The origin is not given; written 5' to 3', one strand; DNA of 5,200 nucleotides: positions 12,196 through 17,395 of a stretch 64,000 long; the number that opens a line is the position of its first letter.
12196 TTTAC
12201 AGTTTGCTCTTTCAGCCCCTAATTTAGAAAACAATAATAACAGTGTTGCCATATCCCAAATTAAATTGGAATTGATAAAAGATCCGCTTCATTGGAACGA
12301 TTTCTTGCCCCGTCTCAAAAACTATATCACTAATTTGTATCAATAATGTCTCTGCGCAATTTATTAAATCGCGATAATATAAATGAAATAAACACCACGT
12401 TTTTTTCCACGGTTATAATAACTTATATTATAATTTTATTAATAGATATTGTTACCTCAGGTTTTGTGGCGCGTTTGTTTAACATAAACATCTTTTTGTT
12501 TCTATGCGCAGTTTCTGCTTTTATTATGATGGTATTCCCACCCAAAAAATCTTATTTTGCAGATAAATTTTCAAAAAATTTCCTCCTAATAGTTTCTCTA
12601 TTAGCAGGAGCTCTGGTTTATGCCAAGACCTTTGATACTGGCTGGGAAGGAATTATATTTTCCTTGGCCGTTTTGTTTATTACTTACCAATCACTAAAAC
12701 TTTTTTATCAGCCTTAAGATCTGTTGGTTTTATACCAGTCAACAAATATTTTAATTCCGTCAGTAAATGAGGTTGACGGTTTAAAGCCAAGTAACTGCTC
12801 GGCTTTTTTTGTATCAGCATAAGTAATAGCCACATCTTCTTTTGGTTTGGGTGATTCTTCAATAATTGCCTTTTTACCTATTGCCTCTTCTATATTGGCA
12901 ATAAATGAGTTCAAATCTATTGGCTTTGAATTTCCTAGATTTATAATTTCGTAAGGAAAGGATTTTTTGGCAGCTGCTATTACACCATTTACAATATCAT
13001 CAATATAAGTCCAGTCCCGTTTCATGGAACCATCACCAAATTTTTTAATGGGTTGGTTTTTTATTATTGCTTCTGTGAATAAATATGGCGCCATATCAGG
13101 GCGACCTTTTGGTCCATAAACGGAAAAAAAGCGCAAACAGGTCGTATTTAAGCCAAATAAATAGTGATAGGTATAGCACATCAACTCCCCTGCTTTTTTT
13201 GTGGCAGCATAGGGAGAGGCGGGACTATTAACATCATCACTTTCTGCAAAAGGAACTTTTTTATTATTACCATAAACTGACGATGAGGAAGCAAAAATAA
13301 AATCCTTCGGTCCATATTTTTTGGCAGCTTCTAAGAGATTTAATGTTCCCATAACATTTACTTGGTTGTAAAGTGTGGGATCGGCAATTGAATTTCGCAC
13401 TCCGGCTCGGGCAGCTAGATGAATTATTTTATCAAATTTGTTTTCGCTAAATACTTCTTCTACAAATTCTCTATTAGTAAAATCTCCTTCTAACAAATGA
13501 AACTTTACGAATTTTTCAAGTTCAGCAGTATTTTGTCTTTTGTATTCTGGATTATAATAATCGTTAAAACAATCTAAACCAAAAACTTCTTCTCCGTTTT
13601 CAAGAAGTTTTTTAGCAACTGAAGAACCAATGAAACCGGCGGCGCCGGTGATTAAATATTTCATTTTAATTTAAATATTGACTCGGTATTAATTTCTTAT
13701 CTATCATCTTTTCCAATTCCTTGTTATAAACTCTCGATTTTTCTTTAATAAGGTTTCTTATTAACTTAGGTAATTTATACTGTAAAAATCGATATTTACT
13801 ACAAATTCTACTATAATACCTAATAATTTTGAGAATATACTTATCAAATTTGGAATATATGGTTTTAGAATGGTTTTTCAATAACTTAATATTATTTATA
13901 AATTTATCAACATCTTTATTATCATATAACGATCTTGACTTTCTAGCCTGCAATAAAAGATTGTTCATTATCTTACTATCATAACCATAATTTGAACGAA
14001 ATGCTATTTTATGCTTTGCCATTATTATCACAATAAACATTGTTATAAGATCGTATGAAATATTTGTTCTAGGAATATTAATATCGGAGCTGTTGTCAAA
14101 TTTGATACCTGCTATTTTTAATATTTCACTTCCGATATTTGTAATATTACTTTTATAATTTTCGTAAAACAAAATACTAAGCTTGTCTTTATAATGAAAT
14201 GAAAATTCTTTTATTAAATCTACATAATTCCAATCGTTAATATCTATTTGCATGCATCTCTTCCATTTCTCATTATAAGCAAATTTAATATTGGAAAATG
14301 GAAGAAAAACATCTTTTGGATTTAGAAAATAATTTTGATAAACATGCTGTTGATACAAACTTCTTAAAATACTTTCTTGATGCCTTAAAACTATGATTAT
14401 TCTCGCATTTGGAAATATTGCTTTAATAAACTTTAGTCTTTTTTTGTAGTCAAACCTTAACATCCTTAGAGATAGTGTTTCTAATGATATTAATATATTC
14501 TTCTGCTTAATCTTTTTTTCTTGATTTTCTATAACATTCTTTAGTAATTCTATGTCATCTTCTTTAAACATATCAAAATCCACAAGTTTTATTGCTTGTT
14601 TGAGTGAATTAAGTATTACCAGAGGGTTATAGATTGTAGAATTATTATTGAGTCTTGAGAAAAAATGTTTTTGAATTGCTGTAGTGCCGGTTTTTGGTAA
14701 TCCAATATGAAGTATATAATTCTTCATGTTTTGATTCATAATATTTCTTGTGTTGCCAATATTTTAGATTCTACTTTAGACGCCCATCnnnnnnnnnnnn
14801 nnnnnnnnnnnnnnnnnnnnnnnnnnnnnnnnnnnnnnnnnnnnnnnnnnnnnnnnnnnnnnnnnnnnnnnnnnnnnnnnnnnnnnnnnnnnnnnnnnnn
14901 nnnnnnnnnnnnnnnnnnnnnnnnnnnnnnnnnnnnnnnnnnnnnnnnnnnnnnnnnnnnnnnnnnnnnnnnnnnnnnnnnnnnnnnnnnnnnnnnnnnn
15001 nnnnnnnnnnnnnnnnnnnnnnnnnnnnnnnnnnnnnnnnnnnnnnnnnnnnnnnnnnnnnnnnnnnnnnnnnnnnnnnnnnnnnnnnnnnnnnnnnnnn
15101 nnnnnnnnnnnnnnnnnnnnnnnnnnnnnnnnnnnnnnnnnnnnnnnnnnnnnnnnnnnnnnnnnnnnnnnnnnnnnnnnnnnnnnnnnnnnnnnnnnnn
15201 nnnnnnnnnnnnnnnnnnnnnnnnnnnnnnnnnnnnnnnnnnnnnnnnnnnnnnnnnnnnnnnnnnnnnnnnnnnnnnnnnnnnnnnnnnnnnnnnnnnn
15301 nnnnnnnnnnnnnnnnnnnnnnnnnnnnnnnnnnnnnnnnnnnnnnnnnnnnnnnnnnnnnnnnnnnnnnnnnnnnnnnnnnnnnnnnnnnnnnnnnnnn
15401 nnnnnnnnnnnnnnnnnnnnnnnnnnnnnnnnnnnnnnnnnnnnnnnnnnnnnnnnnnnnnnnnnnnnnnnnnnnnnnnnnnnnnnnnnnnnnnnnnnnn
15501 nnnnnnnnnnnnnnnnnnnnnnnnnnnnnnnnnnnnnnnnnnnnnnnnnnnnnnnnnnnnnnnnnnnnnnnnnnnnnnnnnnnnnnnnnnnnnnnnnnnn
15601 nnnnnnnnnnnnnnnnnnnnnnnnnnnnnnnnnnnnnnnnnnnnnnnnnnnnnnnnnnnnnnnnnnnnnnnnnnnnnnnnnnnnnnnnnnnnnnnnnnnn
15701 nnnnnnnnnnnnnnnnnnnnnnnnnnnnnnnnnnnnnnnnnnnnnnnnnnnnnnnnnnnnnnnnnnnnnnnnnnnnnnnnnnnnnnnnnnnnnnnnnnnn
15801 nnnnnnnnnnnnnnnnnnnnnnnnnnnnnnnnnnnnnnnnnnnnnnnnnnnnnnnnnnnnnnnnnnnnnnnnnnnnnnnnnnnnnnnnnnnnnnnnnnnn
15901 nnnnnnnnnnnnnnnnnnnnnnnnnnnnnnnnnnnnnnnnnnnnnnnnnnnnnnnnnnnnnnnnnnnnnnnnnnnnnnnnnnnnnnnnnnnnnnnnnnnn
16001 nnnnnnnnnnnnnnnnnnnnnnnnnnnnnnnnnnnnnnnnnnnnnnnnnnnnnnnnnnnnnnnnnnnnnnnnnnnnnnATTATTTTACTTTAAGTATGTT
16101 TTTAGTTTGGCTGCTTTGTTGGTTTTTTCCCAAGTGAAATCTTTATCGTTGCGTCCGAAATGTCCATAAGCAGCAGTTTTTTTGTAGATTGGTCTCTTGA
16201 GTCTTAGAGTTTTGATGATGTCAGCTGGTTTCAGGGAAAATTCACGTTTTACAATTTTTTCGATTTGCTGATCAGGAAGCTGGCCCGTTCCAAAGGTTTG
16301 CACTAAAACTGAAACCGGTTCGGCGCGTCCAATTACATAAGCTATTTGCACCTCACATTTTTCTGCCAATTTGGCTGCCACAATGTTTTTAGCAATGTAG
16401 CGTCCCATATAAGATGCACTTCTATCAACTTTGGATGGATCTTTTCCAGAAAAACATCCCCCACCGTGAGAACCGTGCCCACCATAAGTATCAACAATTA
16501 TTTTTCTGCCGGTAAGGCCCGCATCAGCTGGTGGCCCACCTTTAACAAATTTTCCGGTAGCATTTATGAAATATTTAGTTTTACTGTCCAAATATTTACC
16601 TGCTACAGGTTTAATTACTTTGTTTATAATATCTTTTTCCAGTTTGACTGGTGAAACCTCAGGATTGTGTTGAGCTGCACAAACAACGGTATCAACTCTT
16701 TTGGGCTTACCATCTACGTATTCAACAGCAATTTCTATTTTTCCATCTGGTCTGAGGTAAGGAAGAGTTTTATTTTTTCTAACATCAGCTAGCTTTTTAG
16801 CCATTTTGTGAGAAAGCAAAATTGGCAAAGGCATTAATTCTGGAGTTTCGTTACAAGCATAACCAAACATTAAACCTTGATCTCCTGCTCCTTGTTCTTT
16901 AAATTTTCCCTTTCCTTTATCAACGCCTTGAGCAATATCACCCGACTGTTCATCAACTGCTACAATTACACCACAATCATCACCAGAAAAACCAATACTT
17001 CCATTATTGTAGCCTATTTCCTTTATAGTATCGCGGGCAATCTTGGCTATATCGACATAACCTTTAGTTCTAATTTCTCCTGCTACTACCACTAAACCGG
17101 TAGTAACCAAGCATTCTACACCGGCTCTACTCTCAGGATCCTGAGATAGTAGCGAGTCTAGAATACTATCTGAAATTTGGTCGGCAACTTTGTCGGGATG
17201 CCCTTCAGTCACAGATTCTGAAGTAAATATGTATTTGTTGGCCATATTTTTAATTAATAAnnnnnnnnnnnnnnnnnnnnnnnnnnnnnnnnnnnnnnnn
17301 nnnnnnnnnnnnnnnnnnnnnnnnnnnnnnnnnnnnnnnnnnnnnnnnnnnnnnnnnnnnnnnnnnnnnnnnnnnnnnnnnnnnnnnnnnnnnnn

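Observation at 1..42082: About 42-kb uninterrupted single-strand glycan super-locus with Wzy/Wzz components but no visible Wzx or initiating phosphotransferase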

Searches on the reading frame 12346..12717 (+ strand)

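Call 9: search_protein_families(library=pfam, proteins=[window:12346-12717:+], max_evalue=0.01)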
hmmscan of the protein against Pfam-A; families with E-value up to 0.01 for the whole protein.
window:12346-12717:+ (123 aa): 0 families

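Call 33: search_protein_families(library=ncbifam, proteins=[window:12346-12717:+], max_evalue=0.01)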
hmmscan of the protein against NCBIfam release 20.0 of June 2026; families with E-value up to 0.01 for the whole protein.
window:12346-12717:+ (123 aa): 0 families

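Call 70: search_protein_families(library=pfam, proteins=[window:12346-12717:+], max_evalue=5)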
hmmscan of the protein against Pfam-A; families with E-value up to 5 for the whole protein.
window:12346-12717:+ (123 aa): 2 families
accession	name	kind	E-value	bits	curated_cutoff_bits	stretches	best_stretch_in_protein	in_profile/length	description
PF05365.17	UCR_UQCRX_QCR9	-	1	9.8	27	1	75-101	8-34/53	Ubiquinol-cytochrome C reductase, UQCRX/QCR9 like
PF10724.14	DUF2516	-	1.6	9.5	30.6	1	45-107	9-68/92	Protein of unknown function (DUF2516)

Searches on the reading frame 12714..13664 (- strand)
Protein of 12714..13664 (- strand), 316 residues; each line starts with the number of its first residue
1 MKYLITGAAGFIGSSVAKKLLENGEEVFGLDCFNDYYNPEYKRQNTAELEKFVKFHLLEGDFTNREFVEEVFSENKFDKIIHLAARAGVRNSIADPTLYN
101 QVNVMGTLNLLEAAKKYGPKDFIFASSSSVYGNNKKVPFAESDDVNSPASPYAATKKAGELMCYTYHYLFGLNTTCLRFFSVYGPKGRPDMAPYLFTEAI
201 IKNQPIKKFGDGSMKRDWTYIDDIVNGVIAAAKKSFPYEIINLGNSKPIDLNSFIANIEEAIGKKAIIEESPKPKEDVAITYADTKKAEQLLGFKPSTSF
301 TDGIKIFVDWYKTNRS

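Call 9: search_protein_families(library=pfam, proteins=[window:12714-13664:-], max_evalue=0.01)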
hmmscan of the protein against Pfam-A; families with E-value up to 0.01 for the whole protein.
window:12714-13664:- (316 aa): 10 families
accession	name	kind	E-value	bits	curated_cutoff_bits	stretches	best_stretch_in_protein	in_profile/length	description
PF16363.11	GDP_Man_Dehyd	-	3.6e-63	214.5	27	1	4-305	1-330/332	GDP-mannose 4,6 dehydratase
PF01370.27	Epimerase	-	4.1e-62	210.2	20.9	1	4-244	2-240/240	NAD dependent epimerase/dehydratase family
PF01073.25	3Beta_HSD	-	5e-25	88.5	22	1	4-234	1-231/280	3-beta hydroxysteroid dehydrogenase/isomerase family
PF04321.23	RmlD_sub_bind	-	9.9e-19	67.9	27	1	1-236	1-201/287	RmlD substrate binding domain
PF02719.21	Polysacc_synt_2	-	2.3e-15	57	20.2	1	4-275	2-253/293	Polysaccharide biosynthesis protein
PF07993.18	NAD_binding_4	-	7.9e-13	48.6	20.1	1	5-184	1-209/258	Male sterility protein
PF08659.16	KR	-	5.1e-08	33.5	22.6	1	3-140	3-150/180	KR domain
PF13460.12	NAD_binding_10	-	1.8e-06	28.4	27.2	1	7-158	1-126/184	NAD(P)H-binding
PF00106.31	adh_short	-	1.6e-05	25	26.6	1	4-114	4-119/195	short chain dehydrogenase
PF05368.20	NmrA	-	0.0034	17.5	27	1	4-127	6-107/298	NmrA-like family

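Call 33: search_protein_families(library=ncbifam, proteins=[window:12714-13664:-], max_evalue=0.01)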
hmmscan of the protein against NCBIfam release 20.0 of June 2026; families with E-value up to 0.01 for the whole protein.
window:12714-13664:- (316 aa): 50 families (the best 25 are shown)
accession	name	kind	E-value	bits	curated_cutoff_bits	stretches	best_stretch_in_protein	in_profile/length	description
TIGR01179.1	galE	equivalog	2.7e-52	177.6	262.3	1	3-314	2-328/332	UDP-glucose 4-epimerase GalE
TIGR01181.1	dTDP_gluc_dehyt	equivalog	4.2e-50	170.6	365.1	1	2-315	1-315/321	dTDP-glucose 4,6-dehydratase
TIGR04180.1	EDH_00030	hypoth_equivalog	8.1e-46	156.4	475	1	4-298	2-296/297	NAD-dependent 4,6-dehydratase LegB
NF011728.1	PRK15181.1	equivalog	1.5e-35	122.9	760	1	2-313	17-339/348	Vi polysaccharide biosynthesis UDP-N-acetylglucosaminuronic acid C-4 epimerase TviC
NF007956.0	PRK10675.1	subfamily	1.1e-34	120.1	394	1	1-303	1-321/338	UDP-glucose 4-epimerase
TIGR02197.1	heptose_epim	equivalog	8.6e-31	107.3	274.6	1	4-313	2-315/316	ADP-glyceromanno-heptose 6-epimerase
NF007490.0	PRK10084.1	subfamily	9.2e-31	107.1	649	1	1-315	1-338/361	dTDP-glucose 4,6-dehydratase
TIGR02622.1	CDP_4_6_dhtase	equivalog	1.5e-27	96.7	278.45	2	2-170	6-172/352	CDP-glucose 4,6-dehydratase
NF007582.0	PRK10217.1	equivalog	1.8e-27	96.4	698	1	2-315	3-335/355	dTDP-glucose 4,6-dehydratase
NF043036.1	ErythonDh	equivalog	7.2e-22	78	325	1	1-205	1-202/321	D-erythronate dehydrogenase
TIGR01472.1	gmd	equivalog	1.2e-21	77.3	415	1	4-240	4-247/342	GDP-mannose 4,6-dehydratase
NF047922.1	GDPFucSynFcl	equivalog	4.1e-20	72.4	500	1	57-314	34-304/308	GDP-L-fucose synthase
NF008872.0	PRK11908.1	equivalog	4.9e-20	71.9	294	1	1-248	2-256/349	bifunctional UDP-4-keto-pentose/UDP-xylose synthase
NF042422.1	oxyalk_red_OleD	equivalog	1.8e-19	70.3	580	1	1-234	1-217/329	2-alkyl-3-oxoalkanoate reductase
TIGR03466.1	HpnA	hypoth_equivalog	3.1e-17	62.5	367.65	1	1-143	1-129/327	hopanoid-associated sugar epimerase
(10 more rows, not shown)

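Call 80: search_solved_structures(query=window:12714-13664:-, max_evalue=1e-30)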
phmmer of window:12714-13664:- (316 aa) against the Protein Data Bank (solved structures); distinct sequences matched with E-value up to 1e-30: 35.
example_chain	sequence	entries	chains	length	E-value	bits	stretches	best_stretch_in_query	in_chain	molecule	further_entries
5u4q_A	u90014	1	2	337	1.3e-90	307.1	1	1-312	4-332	dTDP-glucose 4,6-dehydratase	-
6zl6_A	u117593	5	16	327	4.7e-53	183.7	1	1-312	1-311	Epimerase domain-containing protein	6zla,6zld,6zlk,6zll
6zlj_A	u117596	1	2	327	1.7e-52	181.9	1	1-312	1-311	Epimerase domain-containing protein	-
4zrm_A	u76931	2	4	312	5.4e-47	163.8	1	1-312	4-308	UDP-glucose 4-epimerase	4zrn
7ys8_A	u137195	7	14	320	6e-45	157.1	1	1-312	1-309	UDP-glucose 4-epimerase | UDP-glucose 4-epimerase along with EC 5.1.3.2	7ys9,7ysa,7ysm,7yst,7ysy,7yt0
3ruc_A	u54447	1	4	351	1.4e-44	155.9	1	3-311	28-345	WbgU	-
3ru7_A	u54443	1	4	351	2.6e-44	155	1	3-311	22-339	WbgU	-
3ru9_A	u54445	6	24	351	2.6e-44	155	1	3-311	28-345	WbgU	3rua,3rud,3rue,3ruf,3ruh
3lu1_A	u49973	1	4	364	2.9e-44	154.8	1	3-311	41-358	WbgU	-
10ke_A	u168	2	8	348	5e-40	140.9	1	2-312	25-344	Capsular polysaccharide biosynthesis protein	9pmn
6pmh_A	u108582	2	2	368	4.7e-39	137.7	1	4-314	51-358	UDP-glucose 4-epimerase related protein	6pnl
6bwl_A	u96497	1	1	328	1.1e-38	136.5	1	1-313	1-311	Pal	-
6kv9_A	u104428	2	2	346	1.5e-38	136.1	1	4-313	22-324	MoeE5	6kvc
1sb8_A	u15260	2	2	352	1.5e-37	132.8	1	3-311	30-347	wbpP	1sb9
2hun_A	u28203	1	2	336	5.1e-37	131.1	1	1-314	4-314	336aa long hypothetical dTDP-glucose 4,6-dehydratase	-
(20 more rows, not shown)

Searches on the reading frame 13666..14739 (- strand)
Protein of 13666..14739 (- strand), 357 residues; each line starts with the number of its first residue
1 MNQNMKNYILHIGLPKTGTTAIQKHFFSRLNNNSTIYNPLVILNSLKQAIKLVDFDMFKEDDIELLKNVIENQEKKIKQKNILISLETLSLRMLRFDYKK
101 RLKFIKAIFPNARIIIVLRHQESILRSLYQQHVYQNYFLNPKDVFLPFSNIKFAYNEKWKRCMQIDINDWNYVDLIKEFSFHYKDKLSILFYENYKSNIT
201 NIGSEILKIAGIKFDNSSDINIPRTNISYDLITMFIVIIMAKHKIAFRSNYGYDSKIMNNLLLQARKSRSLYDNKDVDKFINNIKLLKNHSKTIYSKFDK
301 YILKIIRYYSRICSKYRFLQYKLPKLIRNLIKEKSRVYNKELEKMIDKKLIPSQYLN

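Call 9: search_protein_families(library=pfam, proteins=[window:13666-14739:-], max_evalue=0.01)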
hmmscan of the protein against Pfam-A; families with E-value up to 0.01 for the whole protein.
window:13666-14739:- (357 aa): 2 families
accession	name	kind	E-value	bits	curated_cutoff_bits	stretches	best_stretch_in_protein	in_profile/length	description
PF00685.33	Sulfotransfer_1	-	3.3e-08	33.7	22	1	9-217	4-186/255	Sulfotransferase domain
PF13469.12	Sulfotransfer_3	-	6.6e-07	30.2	27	1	100-211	113-211/216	Sulfotransferase family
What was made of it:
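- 13666..14739 (-): Sulfotransferase, the lowest-GC gene in the region (0.242). PF00685 33.7 bits, above the cut-off of 22 (call 9).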

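Call 33: search_protein_families(library=ncbifam, proteins=[window:13666-14739:-], max_evalue=0.01)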
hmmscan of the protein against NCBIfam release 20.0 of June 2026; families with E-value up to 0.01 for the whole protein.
window:13666-14739:- (357 aa): 0 families

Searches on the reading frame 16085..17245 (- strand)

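Call 9: search_protein_families(library=pfam, proteins=[window:16085-17245:-], max_evalue=0.01)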
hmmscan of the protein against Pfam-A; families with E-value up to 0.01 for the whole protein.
window:16085-17245:- (386 aa): 3 families
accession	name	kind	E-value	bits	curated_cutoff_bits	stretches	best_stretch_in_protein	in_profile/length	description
PF02773.21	S-AdoMet_synt_C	-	1.7e-66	222.8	25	1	236-374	2-138/138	S-adenosylmethionine synthetase, C-terminal domain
PF02772.21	S-AdoMet_synt_M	-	7.5e-46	155.6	29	1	117-233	1-120/120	S-adenosylmethionine synthetase, central domain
PF00438.25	S-AdoMet_synt_N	-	3.7e-41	140.1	33.1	1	4-101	1-98/99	S-adenosylmethionine synthetase, N-terminal domain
